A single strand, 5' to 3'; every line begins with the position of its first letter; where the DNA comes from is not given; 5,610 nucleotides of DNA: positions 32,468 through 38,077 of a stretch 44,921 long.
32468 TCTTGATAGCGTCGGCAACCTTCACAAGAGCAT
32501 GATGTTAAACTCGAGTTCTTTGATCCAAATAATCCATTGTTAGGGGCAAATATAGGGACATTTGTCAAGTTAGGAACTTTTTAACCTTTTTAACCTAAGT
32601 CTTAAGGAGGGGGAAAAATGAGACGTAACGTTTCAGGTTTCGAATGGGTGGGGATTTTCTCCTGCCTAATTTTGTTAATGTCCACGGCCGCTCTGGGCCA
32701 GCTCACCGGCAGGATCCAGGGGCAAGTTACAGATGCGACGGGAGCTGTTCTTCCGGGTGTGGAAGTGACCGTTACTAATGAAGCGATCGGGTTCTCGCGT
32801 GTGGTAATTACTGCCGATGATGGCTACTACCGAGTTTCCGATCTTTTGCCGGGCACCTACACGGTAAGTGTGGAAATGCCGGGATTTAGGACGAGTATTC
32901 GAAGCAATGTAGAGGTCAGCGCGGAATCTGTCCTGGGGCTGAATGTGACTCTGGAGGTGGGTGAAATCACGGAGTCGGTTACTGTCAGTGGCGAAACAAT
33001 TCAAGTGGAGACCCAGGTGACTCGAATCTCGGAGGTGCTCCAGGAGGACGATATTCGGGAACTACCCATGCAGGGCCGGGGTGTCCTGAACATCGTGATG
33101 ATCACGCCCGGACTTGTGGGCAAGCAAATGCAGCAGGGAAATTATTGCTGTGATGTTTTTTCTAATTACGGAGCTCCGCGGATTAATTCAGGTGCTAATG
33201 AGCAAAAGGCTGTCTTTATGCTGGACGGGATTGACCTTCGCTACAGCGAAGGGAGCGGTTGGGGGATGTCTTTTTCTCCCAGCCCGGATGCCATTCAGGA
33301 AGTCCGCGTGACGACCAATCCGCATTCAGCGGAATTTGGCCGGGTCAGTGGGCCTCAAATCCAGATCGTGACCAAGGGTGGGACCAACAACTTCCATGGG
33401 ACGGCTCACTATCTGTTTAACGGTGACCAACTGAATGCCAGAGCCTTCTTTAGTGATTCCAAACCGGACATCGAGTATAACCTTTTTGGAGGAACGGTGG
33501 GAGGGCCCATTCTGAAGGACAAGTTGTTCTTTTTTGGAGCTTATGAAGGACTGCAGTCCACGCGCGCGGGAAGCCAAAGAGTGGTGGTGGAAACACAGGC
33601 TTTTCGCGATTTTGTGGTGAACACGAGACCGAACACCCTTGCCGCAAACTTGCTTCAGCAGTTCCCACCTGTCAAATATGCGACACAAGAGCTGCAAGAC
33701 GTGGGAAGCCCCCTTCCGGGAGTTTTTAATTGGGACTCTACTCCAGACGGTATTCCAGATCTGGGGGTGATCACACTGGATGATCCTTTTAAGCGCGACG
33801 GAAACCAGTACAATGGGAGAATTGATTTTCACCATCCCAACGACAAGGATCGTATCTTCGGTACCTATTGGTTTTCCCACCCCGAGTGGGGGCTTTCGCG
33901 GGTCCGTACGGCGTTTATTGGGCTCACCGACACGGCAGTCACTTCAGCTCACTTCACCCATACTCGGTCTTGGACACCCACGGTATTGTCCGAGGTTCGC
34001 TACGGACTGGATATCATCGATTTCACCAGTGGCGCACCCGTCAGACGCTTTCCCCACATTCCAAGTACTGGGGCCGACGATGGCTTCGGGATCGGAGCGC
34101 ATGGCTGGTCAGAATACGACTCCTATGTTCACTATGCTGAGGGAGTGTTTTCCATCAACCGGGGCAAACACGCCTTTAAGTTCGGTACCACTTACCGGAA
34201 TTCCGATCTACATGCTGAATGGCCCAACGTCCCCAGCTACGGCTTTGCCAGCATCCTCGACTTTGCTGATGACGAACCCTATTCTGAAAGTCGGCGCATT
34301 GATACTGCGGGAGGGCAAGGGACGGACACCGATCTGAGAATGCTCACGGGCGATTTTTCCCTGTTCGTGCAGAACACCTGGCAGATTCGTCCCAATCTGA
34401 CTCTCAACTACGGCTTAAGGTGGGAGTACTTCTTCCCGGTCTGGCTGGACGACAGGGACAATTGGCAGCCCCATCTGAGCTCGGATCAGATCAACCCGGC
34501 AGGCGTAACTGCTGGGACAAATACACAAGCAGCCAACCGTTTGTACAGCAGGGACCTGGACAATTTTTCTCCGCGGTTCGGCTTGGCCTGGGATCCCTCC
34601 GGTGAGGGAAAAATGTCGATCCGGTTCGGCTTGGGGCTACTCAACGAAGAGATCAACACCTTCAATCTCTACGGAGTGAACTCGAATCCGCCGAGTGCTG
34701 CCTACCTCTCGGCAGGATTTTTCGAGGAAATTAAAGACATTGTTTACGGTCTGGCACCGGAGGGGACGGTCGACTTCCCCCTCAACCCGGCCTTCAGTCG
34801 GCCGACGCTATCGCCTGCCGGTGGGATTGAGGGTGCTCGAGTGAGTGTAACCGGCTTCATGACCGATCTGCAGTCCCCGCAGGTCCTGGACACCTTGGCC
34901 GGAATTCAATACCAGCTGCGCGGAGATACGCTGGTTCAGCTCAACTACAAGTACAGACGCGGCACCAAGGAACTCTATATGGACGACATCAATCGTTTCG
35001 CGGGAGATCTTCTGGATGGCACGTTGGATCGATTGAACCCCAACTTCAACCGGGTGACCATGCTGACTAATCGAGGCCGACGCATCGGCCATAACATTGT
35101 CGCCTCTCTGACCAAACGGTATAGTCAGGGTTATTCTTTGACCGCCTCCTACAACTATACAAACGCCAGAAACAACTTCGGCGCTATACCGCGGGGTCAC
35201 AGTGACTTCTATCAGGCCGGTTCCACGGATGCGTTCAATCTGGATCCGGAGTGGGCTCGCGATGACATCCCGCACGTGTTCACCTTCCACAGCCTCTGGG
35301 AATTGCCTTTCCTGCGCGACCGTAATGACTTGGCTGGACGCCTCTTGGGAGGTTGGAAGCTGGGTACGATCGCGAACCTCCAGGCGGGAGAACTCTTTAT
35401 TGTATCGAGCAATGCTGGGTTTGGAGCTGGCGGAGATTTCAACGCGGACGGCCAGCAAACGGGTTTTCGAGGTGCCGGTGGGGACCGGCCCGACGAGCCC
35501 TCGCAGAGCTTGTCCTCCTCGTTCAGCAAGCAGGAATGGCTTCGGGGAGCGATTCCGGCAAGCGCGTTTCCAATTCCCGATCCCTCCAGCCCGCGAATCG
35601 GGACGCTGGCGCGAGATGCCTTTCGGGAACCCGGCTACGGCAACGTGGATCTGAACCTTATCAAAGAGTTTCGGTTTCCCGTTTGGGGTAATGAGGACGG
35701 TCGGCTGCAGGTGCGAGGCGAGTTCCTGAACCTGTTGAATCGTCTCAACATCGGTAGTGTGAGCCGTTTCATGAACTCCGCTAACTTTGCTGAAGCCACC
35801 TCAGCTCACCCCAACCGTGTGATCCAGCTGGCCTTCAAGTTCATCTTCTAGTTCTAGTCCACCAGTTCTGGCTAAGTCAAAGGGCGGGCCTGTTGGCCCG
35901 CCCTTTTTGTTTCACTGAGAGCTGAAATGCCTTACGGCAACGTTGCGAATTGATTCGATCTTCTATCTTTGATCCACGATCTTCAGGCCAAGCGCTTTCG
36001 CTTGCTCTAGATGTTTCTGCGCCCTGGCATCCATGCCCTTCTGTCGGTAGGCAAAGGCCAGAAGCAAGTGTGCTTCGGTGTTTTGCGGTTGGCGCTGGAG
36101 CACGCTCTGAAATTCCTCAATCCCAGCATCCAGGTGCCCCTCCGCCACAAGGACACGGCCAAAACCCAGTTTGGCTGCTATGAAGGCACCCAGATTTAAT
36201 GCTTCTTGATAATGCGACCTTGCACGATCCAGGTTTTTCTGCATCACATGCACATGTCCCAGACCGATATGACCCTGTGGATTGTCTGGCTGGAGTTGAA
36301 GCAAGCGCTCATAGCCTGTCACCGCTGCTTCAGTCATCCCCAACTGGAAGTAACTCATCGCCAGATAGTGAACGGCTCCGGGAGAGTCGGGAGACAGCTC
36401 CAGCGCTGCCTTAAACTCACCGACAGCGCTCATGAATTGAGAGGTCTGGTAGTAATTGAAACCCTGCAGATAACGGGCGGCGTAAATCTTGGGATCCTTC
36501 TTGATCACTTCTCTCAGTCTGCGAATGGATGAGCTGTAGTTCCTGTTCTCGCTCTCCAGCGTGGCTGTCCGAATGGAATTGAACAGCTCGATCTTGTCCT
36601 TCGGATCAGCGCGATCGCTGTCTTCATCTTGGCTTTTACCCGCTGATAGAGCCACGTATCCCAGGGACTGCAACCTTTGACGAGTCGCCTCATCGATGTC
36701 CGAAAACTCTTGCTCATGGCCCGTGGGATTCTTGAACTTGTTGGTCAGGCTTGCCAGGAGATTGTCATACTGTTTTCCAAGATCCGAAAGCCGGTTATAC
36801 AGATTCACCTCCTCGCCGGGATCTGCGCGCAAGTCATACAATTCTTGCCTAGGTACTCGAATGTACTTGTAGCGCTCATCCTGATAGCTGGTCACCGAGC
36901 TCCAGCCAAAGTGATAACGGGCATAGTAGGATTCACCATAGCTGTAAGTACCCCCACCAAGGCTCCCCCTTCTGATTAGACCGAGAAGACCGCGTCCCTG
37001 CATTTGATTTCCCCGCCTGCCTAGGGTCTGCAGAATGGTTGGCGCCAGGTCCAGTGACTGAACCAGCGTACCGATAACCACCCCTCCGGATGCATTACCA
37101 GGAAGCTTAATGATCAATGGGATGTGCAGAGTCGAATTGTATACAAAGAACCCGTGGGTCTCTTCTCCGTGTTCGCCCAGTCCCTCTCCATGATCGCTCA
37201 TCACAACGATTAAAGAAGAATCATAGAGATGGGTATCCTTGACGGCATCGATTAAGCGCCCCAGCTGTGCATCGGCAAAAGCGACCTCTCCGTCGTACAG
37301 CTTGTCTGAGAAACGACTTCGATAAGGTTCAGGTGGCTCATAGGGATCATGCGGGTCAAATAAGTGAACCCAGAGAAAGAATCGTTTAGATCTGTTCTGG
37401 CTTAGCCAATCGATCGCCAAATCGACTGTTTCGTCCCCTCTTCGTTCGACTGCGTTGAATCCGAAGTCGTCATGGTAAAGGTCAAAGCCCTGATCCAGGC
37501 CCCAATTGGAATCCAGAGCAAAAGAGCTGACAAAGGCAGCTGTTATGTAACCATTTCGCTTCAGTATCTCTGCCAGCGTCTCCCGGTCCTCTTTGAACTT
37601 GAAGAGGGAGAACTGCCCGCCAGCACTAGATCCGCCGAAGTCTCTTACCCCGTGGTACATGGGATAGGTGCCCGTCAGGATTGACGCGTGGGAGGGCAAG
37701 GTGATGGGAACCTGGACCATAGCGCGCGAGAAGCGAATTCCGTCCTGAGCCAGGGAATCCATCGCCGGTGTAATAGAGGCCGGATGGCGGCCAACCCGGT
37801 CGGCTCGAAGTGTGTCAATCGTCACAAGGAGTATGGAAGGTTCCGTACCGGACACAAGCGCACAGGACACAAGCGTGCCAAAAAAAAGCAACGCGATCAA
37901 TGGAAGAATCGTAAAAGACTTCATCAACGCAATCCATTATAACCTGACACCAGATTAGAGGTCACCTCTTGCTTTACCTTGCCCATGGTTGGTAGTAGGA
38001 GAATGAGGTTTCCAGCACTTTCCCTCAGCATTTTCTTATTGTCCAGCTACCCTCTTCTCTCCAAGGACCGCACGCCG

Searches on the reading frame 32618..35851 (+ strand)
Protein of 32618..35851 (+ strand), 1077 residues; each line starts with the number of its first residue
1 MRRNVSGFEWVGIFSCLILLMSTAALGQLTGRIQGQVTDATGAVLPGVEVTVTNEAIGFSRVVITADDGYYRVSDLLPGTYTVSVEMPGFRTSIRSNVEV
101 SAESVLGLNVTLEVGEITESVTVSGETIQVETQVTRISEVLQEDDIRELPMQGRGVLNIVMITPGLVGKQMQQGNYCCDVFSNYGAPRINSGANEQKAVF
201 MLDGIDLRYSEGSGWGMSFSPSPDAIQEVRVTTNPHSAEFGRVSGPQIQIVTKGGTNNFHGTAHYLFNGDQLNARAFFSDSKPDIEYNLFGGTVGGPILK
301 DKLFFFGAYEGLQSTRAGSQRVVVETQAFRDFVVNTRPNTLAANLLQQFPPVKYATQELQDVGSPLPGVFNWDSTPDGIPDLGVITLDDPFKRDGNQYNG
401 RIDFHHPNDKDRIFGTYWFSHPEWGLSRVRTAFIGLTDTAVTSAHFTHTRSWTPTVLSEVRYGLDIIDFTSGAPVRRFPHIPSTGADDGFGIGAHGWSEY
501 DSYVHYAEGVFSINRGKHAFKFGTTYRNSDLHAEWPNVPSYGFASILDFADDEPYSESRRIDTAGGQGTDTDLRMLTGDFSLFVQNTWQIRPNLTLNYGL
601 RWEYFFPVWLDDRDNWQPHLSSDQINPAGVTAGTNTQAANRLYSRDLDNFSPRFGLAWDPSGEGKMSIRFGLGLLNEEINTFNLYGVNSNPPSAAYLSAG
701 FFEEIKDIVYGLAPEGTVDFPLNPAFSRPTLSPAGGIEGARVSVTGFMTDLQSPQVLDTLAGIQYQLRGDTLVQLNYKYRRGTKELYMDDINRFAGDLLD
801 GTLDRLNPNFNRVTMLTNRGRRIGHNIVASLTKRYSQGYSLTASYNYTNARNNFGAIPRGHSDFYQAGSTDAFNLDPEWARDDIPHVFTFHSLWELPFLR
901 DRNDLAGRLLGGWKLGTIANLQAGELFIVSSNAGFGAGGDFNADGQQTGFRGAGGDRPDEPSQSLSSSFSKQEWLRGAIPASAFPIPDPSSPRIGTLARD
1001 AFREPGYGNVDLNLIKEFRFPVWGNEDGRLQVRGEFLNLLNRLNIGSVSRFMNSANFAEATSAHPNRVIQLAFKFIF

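Call 6: search_protein_families(library=pfam, proteins=[window:32618-35851:+], max_evalue=0.001)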
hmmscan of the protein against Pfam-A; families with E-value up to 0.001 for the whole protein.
window:32618-35851:+ (1077 aa): 5 families
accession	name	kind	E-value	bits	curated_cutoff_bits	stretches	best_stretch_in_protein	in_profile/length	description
PF25183.1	OMP_b-brl_4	-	1.8e-117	394.3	30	1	251-1070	1-838/838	Outer membrane beta barrel domain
PF13620.12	CarboxypepD_reg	-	7.5e-22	77.9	32.3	1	33-113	2-82/82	Carboxypeptidase regulatory-like domain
PF13715.12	CarbopepD_reg_2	-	8.2e-08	32.6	32.2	1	33-115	1-79/88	CarboxypepD_reg-like domain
PF00593.30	TonB_dep_Rec_b-barrel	-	3.1e-06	27.7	27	1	395-663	21-230/436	TonB dependent receptor-like, beta-barrel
PF17210.9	SdrD_B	-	0.00019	22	29.7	1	39-89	18-68/112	SdrD B-like domain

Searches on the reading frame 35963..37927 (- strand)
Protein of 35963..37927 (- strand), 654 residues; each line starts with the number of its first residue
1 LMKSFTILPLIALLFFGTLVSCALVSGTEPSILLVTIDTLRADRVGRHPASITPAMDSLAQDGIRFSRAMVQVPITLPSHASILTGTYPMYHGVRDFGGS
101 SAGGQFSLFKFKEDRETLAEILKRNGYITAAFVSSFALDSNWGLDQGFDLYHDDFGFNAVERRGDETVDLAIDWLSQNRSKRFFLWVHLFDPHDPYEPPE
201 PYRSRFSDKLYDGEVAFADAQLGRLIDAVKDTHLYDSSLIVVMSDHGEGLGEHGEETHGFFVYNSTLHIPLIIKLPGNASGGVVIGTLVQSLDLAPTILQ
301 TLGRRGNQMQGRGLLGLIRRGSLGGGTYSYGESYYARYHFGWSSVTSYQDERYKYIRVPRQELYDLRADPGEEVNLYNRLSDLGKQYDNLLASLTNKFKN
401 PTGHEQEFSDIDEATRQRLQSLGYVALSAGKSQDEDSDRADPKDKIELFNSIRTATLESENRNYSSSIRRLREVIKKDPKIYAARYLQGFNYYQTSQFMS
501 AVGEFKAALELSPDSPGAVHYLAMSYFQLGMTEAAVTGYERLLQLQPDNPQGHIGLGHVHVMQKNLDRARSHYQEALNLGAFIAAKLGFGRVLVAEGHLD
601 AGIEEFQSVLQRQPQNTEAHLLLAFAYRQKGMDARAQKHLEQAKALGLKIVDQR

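Call 6: search_protein_families(library=pfam, proteins=[window:35963-37927:-], max_evalue=0.001)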
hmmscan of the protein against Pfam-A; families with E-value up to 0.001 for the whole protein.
window:35963-37927:- (654 aa): 18 families
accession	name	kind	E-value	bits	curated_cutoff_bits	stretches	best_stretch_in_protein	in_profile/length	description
PF00884.28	Sulfatase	-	1.7e-39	136.4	25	1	30-303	1-300/301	Sulfatase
PF07719.23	TPR_2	-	5.2e-20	70.3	27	0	519-549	4-34/34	Tetratricopeptide repeat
PF13414.12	TPR_11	-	1.2e-19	70.1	26.8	1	526-563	4-41/42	TPR repeat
PF13432.12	TPR_16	-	2.4e-19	69.8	32.7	2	522-577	3-58/65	Tetratricopeptide repeat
PF14559.12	TPR_19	-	3.8e-19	69.2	25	2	593-644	1-52/68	Tetratricopeptide repeat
PF01663.27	Phosphodiest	-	3e-15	57.1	23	1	33-247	2-220/342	Type I phosphodiesterase / nucleotide pyrophosphatase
PF13428.12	TPR_14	-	6.7e-15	54.6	23.5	1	517-557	2-42/44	Tetratricopeptide repeat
PF16347.10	SGSH_C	-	1e-14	55.4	29.3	1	260-397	9-147/154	N-sulphoglucosamine sulphohydrolase, C-terminal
PF13431.12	TPR_17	-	4.9e-14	51.8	24.4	0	505-536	2-33/34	Tetratricopeptide repeat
PF23914.1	TPR_CcmH_CycH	-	1.5e-12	48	42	1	543-645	43-149/158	Cytochrome c-type biogenesis protein H TPR domain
PF00515.34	TPR_1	-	1.9e-12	46.8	27.8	0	521-549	6-34/34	Tetratricopeptide repeat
PF13174.12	TPR_6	-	4e-10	40.1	26.3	0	521-548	5-32/33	Tetratricopeptide repeat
PF13181.12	TPR_8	-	5.5e-10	39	25.7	0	522-549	7-34/34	Tetratricopeptide repeat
PF13424.12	TPR_12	-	6.9e-10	39.4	30.1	1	520-579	7-74/77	Tetratricopeptide repeat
PF24575.1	TPR_Slam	-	1.8e-08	35.1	35.2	0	454-501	53-100/104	Surface lipoprotein assembly modifier, N-terminal TPR repeats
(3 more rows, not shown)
